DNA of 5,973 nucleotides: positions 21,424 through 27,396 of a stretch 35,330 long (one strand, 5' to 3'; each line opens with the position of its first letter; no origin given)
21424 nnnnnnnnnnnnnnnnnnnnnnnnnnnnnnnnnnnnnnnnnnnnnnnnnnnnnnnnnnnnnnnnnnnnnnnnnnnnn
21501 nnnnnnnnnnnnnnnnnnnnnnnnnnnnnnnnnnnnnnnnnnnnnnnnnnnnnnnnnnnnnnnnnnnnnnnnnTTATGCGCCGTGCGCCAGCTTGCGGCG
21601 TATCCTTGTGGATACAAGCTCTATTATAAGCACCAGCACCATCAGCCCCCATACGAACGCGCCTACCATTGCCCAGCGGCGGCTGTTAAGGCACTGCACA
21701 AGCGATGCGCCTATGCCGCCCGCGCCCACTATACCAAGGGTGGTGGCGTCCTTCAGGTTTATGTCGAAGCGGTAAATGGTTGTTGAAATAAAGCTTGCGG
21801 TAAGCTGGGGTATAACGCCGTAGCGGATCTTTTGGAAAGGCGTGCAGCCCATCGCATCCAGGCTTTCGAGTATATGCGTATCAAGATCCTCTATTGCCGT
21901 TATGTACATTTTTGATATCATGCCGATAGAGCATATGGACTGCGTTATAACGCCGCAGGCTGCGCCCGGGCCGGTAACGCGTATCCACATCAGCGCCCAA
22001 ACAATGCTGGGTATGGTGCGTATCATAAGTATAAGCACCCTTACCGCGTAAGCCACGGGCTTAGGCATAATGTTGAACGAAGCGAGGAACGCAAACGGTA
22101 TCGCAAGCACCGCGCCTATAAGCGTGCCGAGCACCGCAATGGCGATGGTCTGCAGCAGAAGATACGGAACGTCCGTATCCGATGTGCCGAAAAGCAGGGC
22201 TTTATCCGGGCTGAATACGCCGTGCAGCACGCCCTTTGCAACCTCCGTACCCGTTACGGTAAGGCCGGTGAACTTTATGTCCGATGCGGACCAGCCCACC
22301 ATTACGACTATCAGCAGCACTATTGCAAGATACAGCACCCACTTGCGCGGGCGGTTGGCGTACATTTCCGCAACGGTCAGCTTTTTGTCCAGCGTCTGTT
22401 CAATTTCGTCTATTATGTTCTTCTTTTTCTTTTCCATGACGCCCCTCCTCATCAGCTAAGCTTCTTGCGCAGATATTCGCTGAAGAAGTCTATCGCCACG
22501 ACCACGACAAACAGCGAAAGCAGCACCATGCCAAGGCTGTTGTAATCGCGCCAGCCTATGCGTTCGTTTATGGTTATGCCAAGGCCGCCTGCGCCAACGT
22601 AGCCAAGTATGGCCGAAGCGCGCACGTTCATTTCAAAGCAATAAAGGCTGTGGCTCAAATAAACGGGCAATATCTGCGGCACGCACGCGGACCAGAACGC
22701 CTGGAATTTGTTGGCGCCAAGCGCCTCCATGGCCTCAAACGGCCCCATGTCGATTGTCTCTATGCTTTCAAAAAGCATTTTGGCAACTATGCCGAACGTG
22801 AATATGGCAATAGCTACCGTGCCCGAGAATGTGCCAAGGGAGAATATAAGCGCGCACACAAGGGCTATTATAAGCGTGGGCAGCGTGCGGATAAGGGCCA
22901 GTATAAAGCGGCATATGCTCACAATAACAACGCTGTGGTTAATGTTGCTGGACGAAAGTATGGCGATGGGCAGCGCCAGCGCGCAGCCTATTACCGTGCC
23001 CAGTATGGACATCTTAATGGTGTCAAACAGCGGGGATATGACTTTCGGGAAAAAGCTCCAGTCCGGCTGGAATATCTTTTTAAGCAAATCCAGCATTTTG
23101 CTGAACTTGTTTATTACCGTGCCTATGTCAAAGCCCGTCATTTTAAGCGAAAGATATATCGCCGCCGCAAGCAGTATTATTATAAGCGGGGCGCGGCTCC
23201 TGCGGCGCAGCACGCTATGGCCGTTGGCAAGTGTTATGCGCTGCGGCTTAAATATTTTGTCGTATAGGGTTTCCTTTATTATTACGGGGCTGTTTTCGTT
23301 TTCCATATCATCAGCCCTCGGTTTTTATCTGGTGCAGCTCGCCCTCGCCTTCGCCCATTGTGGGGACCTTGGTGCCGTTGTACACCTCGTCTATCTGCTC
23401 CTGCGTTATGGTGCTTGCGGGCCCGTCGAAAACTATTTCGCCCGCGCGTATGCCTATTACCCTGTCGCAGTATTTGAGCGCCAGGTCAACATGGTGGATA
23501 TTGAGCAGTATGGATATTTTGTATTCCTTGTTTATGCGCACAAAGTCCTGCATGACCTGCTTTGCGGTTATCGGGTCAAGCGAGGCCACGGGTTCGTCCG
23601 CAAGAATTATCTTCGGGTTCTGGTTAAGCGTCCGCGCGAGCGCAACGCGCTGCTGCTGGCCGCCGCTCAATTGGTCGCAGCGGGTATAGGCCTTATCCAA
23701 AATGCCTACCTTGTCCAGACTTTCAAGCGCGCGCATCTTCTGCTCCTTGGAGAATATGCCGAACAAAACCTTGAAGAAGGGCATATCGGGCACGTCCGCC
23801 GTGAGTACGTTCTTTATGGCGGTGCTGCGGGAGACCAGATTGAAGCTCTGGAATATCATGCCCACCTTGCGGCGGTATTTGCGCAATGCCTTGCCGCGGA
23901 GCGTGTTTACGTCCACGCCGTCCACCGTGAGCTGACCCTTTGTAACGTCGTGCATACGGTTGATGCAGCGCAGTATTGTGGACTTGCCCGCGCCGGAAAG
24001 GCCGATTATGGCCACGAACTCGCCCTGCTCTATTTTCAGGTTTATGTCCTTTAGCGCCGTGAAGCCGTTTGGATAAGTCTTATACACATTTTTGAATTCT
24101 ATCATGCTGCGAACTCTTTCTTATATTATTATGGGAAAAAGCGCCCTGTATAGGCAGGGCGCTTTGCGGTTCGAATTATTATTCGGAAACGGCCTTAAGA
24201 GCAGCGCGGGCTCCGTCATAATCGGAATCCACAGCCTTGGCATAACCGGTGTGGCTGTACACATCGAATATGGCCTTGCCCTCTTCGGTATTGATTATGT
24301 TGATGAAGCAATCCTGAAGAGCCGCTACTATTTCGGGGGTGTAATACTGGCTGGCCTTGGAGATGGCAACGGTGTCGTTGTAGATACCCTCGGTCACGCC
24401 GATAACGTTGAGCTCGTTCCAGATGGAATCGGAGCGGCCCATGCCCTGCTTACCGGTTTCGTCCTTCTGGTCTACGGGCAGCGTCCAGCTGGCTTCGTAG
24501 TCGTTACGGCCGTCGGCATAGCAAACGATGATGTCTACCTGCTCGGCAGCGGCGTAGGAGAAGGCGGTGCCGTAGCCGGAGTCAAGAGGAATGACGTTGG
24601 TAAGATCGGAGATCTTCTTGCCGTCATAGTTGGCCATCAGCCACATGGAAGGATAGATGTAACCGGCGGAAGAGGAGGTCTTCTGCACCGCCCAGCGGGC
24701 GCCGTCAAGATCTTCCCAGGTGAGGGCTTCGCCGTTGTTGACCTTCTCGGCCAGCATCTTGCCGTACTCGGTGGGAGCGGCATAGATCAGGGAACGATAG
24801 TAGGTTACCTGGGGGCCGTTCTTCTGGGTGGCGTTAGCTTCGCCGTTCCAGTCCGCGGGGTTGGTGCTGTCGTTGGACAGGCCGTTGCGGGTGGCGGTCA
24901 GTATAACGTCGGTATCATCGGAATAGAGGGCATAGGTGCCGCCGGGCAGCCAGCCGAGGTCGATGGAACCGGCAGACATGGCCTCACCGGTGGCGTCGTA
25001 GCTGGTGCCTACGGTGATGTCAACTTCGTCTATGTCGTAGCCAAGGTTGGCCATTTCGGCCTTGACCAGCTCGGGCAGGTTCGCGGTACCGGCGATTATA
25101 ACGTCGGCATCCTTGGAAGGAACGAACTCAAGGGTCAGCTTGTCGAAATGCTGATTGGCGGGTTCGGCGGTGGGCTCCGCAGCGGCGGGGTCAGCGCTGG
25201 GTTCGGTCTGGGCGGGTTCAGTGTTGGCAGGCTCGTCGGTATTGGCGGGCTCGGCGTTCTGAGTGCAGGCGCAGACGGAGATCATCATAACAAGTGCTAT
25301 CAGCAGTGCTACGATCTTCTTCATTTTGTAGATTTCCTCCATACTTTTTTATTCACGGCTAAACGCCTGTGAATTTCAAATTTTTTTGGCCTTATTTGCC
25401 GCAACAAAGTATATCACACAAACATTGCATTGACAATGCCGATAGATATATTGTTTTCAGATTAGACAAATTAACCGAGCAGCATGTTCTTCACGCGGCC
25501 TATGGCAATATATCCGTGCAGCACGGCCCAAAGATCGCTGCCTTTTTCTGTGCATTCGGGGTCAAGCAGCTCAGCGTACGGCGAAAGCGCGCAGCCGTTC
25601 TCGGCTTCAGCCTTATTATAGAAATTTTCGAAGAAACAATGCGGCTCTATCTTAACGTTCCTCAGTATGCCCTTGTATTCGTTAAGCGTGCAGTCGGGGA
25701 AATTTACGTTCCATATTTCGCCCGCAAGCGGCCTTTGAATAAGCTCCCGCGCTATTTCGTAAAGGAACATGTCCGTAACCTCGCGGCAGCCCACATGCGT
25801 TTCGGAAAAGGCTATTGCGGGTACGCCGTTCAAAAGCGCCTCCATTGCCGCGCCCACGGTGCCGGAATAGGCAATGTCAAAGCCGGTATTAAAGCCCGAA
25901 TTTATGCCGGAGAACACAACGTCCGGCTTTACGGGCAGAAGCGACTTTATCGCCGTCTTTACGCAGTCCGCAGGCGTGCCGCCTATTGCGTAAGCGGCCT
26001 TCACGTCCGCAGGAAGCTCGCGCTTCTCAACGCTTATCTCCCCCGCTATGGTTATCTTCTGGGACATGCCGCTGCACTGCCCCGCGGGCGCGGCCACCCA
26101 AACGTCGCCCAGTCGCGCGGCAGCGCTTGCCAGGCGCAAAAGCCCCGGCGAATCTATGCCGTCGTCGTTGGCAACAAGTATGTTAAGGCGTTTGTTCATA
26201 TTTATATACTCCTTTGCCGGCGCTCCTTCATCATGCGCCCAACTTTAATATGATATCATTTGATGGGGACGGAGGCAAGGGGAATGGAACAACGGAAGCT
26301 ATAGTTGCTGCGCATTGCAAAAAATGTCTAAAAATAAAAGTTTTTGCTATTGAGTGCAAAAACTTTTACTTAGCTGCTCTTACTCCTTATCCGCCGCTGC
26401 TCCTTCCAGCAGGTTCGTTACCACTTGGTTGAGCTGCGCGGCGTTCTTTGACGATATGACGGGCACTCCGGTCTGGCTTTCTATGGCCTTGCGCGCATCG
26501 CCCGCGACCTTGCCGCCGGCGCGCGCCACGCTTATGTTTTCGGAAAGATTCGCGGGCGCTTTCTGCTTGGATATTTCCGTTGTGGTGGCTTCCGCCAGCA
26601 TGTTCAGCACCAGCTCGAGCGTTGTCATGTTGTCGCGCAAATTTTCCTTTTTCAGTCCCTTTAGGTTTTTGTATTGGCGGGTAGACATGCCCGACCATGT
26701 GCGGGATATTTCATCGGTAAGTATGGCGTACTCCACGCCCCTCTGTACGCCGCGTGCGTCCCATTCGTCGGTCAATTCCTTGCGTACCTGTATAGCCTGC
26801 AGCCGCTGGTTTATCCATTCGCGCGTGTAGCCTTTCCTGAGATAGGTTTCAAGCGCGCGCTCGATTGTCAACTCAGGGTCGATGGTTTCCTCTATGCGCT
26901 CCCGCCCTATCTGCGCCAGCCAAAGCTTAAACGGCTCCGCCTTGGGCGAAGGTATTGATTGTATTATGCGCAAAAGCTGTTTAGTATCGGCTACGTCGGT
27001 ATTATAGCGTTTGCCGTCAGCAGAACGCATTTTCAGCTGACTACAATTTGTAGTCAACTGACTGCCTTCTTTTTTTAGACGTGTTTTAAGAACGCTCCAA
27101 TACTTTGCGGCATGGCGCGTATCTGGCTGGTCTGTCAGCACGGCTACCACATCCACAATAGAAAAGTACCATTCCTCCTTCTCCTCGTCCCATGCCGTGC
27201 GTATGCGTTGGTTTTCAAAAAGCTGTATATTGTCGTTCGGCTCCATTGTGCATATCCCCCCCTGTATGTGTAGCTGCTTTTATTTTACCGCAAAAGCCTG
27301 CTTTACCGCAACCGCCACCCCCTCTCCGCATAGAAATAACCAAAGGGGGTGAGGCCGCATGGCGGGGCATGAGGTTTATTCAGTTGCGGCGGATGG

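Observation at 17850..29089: feoB is split by an 11,227-bp island bounded by a large serine recombinase; precise excision would rebuild an intact ~608-aa FeoB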

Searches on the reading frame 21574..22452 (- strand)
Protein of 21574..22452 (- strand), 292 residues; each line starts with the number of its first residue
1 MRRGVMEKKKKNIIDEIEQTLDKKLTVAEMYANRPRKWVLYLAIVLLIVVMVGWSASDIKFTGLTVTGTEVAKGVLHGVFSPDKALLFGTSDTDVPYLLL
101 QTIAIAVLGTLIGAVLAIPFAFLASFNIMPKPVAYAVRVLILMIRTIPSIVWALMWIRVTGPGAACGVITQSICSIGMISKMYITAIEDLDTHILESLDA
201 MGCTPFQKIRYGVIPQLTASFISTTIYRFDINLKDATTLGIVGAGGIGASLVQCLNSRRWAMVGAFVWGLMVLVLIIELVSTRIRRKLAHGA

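Call 6: search_protein_families(library=pfam, proteins=[window:21574-22452:-])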
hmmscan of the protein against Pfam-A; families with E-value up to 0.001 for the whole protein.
window:21574-22452:- (292 aa): 1 family
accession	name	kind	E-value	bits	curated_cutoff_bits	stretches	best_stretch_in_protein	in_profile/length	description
PF00528.27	BPD_transp_1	-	2.1e-14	54.1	26.4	1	117-287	1-177/184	Binding-protein-dependent transport system inner membrane component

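Call 40: search_protein_families(library=ncbifam, proteins=[window:21574-22452:-], max_evalue=0.00001)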
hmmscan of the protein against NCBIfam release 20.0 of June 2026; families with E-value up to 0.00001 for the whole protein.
window:21574-22452:- (292 aa): 3 families
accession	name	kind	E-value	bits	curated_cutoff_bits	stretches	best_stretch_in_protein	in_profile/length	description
TIGR01097.1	PhnE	equivalog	1.1e-65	221.6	216.7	1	35-288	3-251/252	phosphonate ABC transporter, permease protein PhnE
NF008049.0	PRK10782.1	subfamily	1.1e-08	35.1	212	1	101-290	15-216/217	methionine ABC transporter permease MetI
TIGR03416.1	ABC_choXWV_perm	equivalog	4.8e-07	29.5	363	1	100-278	89-262/267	choline ABC transporter permease subunit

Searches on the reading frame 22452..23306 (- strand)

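Call 6: search_protein_families(library=pfam, proteins=[window:22452-23306:-])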
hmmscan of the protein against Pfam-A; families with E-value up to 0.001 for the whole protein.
window:22452-23306:- (284 aa): 1 family
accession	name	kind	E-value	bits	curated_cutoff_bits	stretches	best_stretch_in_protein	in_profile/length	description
PF00528.27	BPD_transp_1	-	5e-19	69.2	26.4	1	112-283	2-182/184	Binding-protein-dependent transport system inner membrane component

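Call 40: search_protein_families(library=ncbifam, proteins=[window:22452-23306:-], max_evalue=0.00001)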
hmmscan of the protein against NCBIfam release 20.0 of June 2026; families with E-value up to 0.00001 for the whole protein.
window:22452-23306:- (284 aa): 4 families
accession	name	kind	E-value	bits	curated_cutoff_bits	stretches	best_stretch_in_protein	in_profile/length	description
TIGR01097.1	PhnE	equivalog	1e-79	267.6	216.7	1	35-283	3-251/252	phosphonate ABC transporter, permease protein PhnE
TIGR03416.1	ABC_choXWV_perm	equivalog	1.8e-11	44.1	363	1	94-272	89-261/267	choline ABC transporter permease subunit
NF008049.0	PRK10782.1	subfamily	2.9e-11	43.5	212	1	91-281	11-212/217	methionine ABC transporter permease MetI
TIGR03003.1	ectoine_ehuD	equivalog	2.5e-06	27.5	205.2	1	84-239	8-166/212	ectoine/hydroxyectoine ABC transporter permease subunit EhuD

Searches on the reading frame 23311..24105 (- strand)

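Call 6: search_protein_families(library=pfam, proteins=[window:23311-24105:-])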
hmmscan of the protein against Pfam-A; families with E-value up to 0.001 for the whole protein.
window:23311-24105:- (264 aa): 2 families
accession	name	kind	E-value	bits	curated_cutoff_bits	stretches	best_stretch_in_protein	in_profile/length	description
PF00005.33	ABC_tran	-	1.5e-36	126.4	25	1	18-174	1-137/137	ABC transporter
PF13304.12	AAA_21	-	6.2e-05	23.6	27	0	30-62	1-26/304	AAA domain, putative AbiEii toxin, Type IV TA system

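Call 40: search_protein_families(library=ncbifam, proteins=[window:23311-24105:-], max_evalue=0.00001)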
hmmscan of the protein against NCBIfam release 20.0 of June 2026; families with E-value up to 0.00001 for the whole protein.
window:23311-24105:- (264 aa): 187 families (the best 25 are shown)
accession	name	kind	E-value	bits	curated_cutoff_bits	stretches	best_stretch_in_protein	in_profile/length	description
TIGR02315.1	ABC_phnC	equivalog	2.1e-105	351.5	266.1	1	1-243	1-243/243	phosphonate ABC transporter ATP-binding protein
NF007438.0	PRK09984.1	equivalog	6.4e-62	209.1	365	1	4-244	7-251/262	phosphonate ABC transporter ATP-binding protein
NF007027.0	PRK09493.1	equivalog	2.4e-54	184.3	379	1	1-236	1-226/240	glutamine ABC transporter ATP-binding protein GlnQ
TIGR02673.1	FtsE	equivalog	6.6e-53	179.5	264.85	1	1-222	1-213/214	cell division ATP-binding protein FtsE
TIGR01186.1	proV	subfamily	3.7e-52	177.6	326.6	1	16-235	7-219/363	betaine/proline/choline family ABC transporter ATP-binding protein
TIGR02314.1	ABC_MetN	equivalog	1.2e-51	175.7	499.7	1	1-234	1-229/343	methionine ABC transporter ATP-binding protein MetN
TIGR04521.1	ECF_ATPase_2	equivalog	1.8e-48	165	330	1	2-252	1-251/279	energy-coupling factor transporter ATPase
TIGR03005.1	ectoine_ehuA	equivalog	5.2e-48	163.5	345.4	1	2-236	1-237/252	ectoine/hydroxyectoine ABC transporter ATP-binding protein EhuA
NF008428.0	PRK11264.1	equivalog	2.2e-45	154.8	406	1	1-235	3-233/250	L-cystine ABC transporter ATP-binding protein TcyN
TIGR02982.1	heterocyst_DevA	subfamily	1e-44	152.8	295.8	1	16-224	19-219/220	ABC exporter ATP-binding subunit, DevA family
TIGR00972.1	3a0107s01c2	equivalog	1.4e-44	152.3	343.2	1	2-236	2-233/248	phosphate ABC transporter ATP-binding protein PstB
NF007480.0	PRK10070.1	equivalog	1.6e-44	152.4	444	1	18-235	44-254/400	glycine betaine/L-proline ABC transporter ATP-binding protein ProV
NF007826.0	PRK10535.1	equivalog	3.1e-44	151.3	966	1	2-240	5-237/648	macrolide ABC transporter ATP-binding protein/permease MacB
TIGR04520.1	ECF_ATPase_1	equivalog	7.5e-44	150.2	315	1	2-250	1-240/269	energy-coupling factor transporter ATPase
NF038007.1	ABC_ATP_DarD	equivalog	2.3e-43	148.2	375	1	2-223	2-217/218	darobactin export ABC transporter ATP-binding protein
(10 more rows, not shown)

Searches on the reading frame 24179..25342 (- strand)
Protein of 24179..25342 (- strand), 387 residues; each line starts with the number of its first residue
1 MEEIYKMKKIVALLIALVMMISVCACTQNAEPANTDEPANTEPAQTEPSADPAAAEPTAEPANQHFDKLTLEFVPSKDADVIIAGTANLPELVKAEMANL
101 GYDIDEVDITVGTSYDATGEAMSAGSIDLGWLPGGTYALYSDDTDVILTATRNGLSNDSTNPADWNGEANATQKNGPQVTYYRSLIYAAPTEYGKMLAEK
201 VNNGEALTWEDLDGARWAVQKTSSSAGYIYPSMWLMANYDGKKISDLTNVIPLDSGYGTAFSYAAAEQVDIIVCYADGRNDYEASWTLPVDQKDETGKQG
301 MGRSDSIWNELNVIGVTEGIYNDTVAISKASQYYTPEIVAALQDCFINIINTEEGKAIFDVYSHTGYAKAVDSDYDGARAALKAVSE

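Call 6: search_protein_families(library=pfam, proteins=[window:24179-25342:-])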
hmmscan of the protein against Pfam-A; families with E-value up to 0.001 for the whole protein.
window:24179-25342:- (387 aa): 1 family
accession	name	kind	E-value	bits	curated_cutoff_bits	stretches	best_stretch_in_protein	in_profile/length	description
PF12974.12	Phosphonate-bd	-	2.3e-24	86.6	27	1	73-375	3-242/242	ABC transporter, phosphonate, periplasmic substrate-binding protein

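Call 40: search_protein_families(library=ncbifam, proteins=[window:24179-25342:-], max_evalue=0.00001)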
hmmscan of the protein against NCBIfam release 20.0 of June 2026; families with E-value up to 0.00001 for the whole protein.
window:24179-25342:- (387 aa): 1 family
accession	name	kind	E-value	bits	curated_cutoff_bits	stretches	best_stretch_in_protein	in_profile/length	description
TIGR01098.1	3A0109s03R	subfamily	2.1e-19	70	112.05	1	7-330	1-237/253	phosphate/phosphite/phosphonate ABC transporter substrate-binding protein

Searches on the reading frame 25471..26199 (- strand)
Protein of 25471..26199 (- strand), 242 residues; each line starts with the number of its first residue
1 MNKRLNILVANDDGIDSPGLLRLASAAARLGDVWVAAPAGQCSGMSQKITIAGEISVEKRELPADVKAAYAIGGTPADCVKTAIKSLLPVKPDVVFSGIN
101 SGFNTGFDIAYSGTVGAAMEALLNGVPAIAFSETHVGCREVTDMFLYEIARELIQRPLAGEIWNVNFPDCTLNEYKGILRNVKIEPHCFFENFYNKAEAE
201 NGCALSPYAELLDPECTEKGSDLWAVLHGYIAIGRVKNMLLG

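Call 6: search_protein_families(library=pfam, proteins=[window:25471-26199:-])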
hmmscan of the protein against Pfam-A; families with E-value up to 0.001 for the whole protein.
window:25471-26199:- (242 aa): 1 family
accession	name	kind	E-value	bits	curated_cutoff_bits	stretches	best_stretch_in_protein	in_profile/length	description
PF01975.23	SurE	-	3.5e-50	170.9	22.1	1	7-178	1-177/189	Survival protein SurE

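Call 40: search_protein_families(library=ncbifam, proteins=[window:25471-26199:-], max_evalue=0.00001)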
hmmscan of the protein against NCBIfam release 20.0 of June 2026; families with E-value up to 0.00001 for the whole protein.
window:25471-26199:- (242 aa): 13 families
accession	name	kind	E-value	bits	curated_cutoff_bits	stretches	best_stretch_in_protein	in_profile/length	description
NF001492.0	PRK00346.2-2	equivalog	1.4e-50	171.9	271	1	3-237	2-240/261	5'/3'-nucleotidase SurE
NF001493.0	PRK00346.2-3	equivalog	5e-50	170.6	230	1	1-192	1-202/269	5'/3'-nucleotidase SurE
NF001490.0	PRK00346.1-4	equivalog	4.4e-46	157.1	233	1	6-236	2-234/254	5'/3'-nucleotidase SurE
TIGR00087.1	surE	equivalog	1.6e-45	155.4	135.1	1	6-192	2-200/252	5'/3'-nucleotidase SurE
NF001489.0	PRK00346.1-3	equivalog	1.9e-42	145.4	295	1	5-233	1-225/250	5'/3'-nucleotidase SurE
NF010543.0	PRK13933.1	equivalog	1.1e-40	139.8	280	1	5-234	1-232/253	stationary phase survival protein SurE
NF010542.0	PRK13932.1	equivalog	9.5e-38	129.9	436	1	3-234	8-239/261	stationary phase survival protein SurE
NF001491.0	PRK00346.2-1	equivalog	2.4e-36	125.3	290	1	5-133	3-131/266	5'/3'-nucleotidase SurE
NF010545.0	PRK13935.1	equivalog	1.6e-35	122.6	365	1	5-240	1-236/254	stationary phase survival protein SurE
NF001494.0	PRK00346.2-4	equivalog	4.4e-34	118.2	313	1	6-233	3-237/259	5'/3'-nucleotidase SurE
NF001488.0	PRK00346.1-1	equivalog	8.9e-34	116.9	396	1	5-234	1-225/253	5'/3'-nucleotidase SurE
NF010541.0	PRK13931.1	equivalog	5.7e-30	104.6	422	1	6-178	2-186/261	5'/3'-nucleotidase SurE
NF010544.0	PRK13934.1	equivalog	1.9e-27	96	325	1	6-143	2-138/266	stationary phase survival protein SurE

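Call 42: search_protein_families(library=phrogs, proteins=[window:25471-26199:-], max_evalue=0.001)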
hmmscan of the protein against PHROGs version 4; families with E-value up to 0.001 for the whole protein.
window:25471-26199:- (242 aa): 1 family
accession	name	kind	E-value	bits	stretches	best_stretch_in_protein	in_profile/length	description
phrog_33738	-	unknown function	6e-26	92.6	1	6-234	2-226/249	-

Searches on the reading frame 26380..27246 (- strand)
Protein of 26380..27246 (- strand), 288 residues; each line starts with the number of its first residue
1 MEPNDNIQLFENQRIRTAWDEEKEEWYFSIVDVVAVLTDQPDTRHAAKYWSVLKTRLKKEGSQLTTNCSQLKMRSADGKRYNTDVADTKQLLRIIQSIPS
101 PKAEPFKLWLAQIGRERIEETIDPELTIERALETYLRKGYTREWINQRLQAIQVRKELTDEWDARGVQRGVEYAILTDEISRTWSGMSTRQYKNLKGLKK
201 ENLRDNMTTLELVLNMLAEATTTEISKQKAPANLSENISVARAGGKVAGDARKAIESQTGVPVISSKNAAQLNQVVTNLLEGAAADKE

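Call 6: search_protein_families(library=pfam, proteins=[window:26380-27246:-])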
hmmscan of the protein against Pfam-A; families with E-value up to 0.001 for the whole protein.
window:26380-27246:- (288 aa): 1 family
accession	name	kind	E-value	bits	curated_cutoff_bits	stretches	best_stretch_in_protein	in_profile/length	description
PF02498.22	Bro-N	-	3.8e-11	43.9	25.6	1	15-112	2-92/96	BRO family, N-terminal domain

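Call 40: search_protein_families(library=ncbifam, proteins=[window:26380-27246:-], max_evalue=0.00001)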
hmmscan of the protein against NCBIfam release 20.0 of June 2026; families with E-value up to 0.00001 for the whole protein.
window:26380-27246:- (288 aa): 1 family
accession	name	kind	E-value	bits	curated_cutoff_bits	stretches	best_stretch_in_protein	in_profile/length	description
NF008573.0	PRK11525.1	equivalog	4.2e-06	26.3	242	1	145-260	139-253/288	DNA damage-inducible protein D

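Call 42: search_protein_families(library=phrogs, proteins=[window:26380-27246:-], max_evalue=0.001)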
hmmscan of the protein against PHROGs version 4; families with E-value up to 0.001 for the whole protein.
window:26380-27246:- (288 aa): 4 families
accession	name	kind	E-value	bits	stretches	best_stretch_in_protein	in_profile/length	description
phrog_15286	-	unknown function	5e-129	430.2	1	4-274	4-271/274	-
phrog_28094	-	unknown function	3.5e-17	63.4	1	212-270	1-59/66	-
phrog_2657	-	transcription regulation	1e-06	29.2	1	132-214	110-194/243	transcriptional regulator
phrog_8036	-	unknown function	1.5e-06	28.7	1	142-261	139-256/290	-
